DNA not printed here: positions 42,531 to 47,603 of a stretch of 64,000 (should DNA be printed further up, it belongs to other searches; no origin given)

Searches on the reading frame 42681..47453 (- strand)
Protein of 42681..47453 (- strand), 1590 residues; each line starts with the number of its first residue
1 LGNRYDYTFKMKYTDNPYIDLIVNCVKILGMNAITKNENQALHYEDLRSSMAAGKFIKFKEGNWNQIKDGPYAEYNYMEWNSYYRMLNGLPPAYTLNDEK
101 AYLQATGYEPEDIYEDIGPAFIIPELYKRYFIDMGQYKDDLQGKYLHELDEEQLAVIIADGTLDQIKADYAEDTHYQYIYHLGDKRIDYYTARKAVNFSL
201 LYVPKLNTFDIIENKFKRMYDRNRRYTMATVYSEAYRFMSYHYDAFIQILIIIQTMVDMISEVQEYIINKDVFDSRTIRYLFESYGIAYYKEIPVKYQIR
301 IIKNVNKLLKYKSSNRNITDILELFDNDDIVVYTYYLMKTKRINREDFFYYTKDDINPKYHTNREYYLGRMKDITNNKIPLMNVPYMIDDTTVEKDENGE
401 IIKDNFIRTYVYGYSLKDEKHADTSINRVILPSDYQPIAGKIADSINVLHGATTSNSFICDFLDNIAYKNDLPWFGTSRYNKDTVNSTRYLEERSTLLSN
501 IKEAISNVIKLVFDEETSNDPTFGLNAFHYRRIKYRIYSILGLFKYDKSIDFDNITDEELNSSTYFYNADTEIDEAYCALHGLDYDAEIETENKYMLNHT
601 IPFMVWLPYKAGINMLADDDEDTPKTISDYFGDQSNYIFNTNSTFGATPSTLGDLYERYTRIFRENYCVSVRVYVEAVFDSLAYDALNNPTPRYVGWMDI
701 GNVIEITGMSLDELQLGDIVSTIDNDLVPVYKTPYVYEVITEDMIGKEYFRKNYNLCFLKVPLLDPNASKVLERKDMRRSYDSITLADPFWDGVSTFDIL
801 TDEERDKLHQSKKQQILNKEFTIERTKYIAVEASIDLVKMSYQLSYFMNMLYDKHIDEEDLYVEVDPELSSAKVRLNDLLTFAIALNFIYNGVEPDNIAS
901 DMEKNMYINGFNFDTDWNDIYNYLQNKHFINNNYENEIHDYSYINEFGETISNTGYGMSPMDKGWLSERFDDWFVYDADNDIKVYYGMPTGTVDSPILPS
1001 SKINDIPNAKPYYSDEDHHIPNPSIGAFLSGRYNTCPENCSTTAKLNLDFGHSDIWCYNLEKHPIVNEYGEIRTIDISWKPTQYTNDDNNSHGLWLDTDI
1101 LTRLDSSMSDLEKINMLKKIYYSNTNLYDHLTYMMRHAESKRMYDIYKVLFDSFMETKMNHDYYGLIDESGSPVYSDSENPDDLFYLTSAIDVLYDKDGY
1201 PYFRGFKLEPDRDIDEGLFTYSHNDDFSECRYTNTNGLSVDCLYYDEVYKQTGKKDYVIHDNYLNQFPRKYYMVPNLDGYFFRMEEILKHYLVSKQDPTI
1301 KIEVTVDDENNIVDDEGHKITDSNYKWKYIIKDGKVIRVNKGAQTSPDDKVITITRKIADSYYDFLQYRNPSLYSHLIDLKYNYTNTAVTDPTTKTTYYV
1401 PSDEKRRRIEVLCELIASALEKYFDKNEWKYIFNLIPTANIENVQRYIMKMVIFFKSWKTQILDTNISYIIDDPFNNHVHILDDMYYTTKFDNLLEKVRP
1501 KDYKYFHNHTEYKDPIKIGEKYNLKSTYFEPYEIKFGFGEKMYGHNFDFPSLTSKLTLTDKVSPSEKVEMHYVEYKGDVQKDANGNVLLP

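Call 29: search_protein_families(library=pfam, proteins=[window:42681-47453:-], max_evalue=0.001)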
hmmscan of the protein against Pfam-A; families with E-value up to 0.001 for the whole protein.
window:42681-47453:- (1590 aa): 0 families

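Call 30: search_protein_families(library=phrogs, proteins=[window:42681-47453:-], max_evalue=0.001)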
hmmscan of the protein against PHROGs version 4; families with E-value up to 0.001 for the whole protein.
window:42681-47453:- (1590 aa): 1 family
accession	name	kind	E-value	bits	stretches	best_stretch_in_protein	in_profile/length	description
phrog_20751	-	head and packaging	2.6e-26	93.2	2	160-345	61-244/739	virion structural protein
